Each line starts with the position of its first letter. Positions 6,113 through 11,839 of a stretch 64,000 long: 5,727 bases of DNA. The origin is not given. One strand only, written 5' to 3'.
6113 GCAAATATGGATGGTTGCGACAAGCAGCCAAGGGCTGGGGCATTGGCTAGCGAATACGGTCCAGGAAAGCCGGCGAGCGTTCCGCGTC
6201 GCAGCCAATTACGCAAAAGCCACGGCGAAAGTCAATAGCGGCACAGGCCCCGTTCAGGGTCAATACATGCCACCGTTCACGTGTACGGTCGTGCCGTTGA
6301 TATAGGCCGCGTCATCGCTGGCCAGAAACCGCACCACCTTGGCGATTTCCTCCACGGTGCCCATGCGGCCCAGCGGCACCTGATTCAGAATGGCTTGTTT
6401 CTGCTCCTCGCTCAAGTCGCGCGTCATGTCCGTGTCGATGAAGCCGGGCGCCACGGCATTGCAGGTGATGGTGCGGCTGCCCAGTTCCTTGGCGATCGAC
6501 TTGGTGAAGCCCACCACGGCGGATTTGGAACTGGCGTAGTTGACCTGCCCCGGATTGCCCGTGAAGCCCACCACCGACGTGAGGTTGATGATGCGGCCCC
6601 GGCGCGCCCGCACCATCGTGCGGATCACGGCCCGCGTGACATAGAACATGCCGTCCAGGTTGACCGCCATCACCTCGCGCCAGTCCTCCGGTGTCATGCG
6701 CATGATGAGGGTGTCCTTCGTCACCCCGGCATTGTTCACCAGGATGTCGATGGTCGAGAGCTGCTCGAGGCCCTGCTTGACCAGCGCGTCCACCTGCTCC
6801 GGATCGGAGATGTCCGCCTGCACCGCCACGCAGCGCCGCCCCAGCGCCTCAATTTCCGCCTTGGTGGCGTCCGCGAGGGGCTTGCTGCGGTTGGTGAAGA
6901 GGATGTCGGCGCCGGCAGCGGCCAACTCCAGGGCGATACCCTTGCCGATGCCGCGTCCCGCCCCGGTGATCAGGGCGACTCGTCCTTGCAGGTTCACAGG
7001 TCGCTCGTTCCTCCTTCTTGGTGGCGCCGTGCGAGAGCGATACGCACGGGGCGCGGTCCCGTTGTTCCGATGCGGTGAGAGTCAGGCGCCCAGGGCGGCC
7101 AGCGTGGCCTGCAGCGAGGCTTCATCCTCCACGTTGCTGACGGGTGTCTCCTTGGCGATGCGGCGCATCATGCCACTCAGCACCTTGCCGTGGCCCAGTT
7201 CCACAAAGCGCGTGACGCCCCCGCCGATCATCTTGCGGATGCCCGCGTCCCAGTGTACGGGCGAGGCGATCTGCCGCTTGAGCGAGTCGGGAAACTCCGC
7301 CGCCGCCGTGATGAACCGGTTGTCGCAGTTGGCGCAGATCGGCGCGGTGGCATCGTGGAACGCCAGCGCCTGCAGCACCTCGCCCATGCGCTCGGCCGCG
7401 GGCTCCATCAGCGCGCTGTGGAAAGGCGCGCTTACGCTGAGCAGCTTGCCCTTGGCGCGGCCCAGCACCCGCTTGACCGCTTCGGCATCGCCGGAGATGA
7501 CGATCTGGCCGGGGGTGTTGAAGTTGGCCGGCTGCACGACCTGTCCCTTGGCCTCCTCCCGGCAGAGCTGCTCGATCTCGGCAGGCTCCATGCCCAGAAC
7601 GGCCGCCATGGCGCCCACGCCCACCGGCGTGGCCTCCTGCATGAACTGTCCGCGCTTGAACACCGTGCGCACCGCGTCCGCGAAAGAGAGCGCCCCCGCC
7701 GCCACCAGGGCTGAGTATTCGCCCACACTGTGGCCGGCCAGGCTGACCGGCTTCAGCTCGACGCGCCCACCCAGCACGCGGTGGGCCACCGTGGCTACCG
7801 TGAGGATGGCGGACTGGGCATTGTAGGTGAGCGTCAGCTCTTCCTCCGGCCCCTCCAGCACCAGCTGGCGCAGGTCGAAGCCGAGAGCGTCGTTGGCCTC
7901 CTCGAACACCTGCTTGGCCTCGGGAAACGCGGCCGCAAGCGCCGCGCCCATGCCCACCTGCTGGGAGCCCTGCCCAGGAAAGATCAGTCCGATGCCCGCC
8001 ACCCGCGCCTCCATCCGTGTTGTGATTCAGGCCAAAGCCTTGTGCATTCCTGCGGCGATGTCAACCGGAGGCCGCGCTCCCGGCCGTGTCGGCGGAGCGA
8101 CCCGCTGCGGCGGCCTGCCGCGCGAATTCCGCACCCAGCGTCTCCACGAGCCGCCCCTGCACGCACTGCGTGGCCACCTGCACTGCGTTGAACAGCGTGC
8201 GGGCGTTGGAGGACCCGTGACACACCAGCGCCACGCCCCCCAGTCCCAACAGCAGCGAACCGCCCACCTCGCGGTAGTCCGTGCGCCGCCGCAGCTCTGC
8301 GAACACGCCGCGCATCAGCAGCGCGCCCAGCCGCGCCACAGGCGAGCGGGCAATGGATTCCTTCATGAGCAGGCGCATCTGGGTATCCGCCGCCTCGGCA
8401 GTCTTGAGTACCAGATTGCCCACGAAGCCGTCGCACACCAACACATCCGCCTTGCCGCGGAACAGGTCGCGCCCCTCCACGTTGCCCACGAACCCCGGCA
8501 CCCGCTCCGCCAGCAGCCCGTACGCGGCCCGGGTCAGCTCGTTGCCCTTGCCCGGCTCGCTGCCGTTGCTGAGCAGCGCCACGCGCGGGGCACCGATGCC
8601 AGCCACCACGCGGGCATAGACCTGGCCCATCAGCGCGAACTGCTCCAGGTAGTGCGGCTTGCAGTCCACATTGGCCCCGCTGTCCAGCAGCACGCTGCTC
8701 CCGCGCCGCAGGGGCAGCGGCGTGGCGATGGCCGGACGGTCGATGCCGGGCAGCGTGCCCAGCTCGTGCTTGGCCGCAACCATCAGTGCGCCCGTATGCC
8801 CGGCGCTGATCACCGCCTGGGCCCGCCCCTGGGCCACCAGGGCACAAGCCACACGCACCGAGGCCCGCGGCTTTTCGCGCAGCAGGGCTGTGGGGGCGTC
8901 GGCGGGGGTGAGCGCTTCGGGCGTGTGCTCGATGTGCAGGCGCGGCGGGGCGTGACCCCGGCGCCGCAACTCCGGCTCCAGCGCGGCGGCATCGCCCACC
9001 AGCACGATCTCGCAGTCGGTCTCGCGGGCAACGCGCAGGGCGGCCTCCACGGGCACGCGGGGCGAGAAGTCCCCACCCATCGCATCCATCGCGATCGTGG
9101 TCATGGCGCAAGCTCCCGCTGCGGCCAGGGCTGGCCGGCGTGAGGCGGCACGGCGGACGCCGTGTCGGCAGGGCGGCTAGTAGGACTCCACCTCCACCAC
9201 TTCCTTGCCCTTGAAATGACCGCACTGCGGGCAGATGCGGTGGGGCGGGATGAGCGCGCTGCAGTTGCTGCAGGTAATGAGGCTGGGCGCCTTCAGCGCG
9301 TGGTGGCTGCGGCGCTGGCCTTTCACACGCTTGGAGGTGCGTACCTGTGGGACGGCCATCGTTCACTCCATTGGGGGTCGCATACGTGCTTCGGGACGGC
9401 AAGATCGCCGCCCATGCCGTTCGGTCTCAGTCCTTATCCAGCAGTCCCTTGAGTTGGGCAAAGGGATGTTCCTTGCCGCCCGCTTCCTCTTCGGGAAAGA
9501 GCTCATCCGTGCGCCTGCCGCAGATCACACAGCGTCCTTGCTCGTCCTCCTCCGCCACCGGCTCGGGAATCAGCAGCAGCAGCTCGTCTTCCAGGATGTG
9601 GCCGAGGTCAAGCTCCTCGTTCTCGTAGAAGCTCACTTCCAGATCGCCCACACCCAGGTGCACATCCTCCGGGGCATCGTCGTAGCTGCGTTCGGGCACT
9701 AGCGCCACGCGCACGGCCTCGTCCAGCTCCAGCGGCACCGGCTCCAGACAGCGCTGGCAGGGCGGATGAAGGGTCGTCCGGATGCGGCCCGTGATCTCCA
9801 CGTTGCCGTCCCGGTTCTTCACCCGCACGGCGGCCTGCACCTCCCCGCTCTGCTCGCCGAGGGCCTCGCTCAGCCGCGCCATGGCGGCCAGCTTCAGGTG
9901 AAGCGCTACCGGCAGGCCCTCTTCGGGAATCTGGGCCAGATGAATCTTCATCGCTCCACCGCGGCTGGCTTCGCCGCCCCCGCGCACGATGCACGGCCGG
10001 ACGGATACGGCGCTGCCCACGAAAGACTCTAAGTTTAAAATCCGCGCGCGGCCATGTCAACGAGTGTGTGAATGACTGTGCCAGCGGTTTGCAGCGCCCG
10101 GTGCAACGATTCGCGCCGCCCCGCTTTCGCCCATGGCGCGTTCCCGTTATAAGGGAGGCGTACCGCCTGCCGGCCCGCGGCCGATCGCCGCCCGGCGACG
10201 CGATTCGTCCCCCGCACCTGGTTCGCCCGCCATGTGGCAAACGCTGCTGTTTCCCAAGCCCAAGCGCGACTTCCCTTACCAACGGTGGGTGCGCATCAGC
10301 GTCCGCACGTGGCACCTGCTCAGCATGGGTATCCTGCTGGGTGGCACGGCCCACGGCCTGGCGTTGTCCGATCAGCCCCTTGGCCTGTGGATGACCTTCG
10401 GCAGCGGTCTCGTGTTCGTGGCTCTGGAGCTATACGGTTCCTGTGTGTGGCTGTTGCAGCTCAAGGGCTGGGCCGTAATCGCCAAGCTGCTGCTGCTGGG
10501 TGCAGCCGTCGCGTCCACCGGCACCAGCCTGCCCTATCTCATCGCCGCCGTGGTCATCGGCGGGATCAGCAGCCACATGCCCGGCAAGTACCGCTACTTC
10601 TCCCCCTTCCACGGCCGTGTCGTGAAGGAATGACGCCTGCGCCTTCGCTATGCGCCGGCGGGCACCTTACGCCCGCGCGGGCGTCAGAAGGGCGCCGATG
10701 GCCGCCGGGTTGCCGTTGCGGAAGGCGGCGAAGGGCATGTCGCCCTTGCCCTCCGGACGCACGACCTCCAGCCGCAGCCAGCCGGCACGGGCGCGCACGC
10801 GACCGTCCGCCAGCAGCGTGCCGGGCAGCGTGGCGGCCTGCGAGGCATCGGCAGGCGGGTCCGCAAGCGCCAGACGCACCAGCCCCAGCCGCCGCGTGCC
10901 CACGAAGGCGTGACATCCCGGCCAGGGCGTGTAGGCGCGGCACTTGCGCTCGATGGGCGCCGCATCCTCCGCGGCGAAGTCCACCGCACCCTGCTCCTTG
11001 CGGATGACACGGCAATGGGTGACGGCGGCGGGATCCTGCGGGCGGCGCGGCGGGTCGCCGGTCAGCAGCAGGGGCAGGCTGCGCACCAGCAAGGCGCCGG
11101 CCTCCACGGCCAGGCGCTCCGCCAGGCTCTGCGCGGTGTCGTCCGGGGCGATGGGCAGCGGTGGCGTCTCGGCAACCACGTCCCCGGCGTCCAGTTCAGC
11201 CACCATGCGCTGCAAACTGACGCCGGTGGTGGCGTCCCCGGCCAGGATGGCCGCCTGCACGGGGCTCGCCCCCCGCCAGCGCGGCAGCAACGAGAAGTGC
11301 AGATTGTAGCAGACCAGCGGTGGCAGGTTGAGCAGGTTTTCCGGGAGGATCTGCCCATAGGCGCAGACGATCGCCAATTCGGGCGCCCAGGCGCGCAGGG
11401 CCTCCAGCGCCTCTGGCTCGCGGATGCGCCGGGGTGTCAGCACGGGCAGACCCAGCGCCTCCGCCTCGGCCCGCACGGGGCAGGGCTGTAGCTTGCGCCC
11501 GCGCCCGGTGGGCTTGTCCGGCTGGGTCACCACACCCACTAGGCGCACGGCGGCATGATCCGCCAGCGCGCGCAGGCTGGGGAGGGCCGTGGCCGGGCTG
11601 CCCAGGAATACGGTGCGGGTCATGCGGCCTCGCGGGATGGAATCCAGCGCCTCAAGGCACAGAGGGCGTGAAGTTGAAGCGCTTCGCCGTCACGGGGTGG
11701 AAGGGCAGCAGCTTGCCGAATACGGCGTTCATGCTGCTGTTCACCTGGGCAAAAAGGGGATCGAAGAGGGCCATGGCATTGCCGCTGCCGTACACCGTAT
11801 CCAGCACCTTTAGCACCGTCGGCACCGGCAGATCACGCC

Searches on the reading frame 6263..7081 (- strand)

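Call 71: search_protein_families(library=pfam, proteins=[window:6263-7081:-], max_evalue=0.00001)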
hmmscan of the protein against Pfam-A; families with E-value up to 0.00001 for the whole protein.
window:6263-7081:- (273 aa): 3 families
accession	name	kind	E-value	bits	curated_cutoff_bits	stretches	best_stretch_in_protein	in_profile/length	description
PF13561.12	adh_short_C2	-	1.3e-67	228.2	27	1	40-272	1-235/236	Enoyl-(Acyl carrier protein) reductase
PF00106.31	adh_short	-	8.8e-64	215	26.6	1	34-227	1-194/195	short chain dehydrogenase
PF08659.16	KR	-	2.7e-23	83.2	22.6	1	36-196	3-163/180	KR domain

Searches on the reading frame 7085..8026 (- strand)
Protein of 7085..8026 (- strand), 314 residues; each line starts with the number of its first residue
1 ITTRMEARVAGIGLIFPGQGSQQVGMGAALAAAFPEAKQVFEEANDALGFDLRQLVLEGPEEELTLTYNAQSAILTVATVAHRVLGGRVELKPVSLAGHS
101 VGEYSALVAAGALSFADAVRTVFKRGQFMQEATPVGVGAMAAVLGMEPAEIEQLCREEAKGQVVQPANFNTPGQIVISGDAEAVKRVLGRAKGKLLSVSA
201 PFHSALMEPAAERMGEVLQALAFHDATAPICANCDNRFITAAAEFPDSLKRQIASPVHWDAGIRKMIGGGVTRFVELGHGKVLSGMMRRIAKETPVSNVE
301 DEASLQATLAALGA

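Call 71: search_protein_families(library=pfam, proteins=[window:7085-8026:-], max_evalue=0.00001)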
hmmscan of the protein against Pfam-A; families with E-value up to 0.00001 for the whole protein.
window:7085-8026:- (314 aa): 1 family
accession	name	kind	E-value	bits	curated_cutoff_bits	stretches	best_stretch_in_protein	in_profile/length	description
PF00698.26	Acyl_transf_1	-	6.3e-33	115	32.7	1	15-297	3-283/319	Acyl transferase domain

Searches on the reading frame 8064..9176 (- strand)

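Call 71: search_protein_families(library=pfam, proteins=[window:8064-9176:-], max_evalue=0.00001)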
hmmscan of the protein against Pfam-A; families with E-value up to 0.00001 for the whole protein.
window:8064-9176:- (371 aa): 1 family
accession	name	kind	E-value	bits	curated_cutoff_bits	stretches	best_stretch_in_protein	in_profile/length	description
PF02504.20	FA_synthesis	-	2.1e-97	326.5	29.1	1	27-341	2-319/324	Fatty acid synthesis protein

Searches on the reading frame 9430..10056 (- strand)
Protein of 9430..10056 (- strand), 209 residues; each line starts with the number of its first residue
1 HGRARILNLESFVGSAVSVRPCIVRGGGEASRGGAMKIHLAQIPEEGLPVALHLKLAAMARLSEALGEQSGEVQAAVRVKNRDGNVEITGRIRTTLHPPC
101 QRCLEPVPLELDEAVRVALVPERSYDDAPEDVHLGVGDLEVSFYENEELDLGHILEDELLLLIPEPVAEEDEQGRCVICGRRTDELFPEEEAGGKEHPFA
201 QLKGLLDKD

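Call 71: search_protein_families(library=pfam, proteins=[window:9430-10056:-], max_evalue=0.00001)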
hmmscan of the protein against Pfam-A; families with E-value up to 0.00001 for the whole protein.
window:9430-10056:- (209 aa): 1 family
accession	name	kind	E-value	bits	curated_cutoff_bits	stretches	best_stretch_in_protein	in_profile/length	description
PF02620.22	YceD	-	1e-18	67.9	33.2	1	89-205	2-118/119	Large ribosomal RNA subunit accumulation protein YceD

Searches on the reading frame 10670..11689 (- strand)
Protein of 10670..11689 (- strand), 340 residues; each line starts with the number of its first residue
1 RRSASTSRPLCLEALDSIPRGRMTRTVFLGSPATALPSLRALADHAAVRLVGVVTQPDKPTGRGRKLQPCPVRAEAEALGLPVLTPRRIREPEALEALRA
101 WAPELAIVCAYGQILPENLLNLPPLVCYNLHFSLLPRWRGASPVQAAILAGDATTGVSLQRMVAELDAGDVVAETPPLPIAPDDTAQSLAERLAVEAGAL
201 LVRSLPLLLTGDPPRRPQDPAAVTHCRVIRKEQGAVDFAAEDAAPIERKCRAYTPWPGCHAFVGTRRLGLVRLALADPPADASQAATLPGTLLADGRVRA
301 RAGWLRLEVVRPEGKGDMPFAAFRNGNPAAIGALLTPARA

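Call 71: search_protein_families(library=pfam, proteins=[window:10670-11689:-], max_evalue=0.00001)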
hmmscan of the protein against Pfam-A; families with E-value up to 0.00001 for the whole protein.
window:10670-11689:- (340 aa): 2 families
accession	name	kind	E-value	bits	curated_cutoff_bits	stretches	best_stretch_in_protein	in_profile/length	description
PF00551.24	Formyl_trans_N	-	4.7e-36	124.7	26.1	1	37-204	16-180/181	Formyl transferase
PF02911.23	Formyl_trans_C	-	4.8e-13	49.6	21.1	1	229-327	2-99/100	Formyl transferase, C-terminal domain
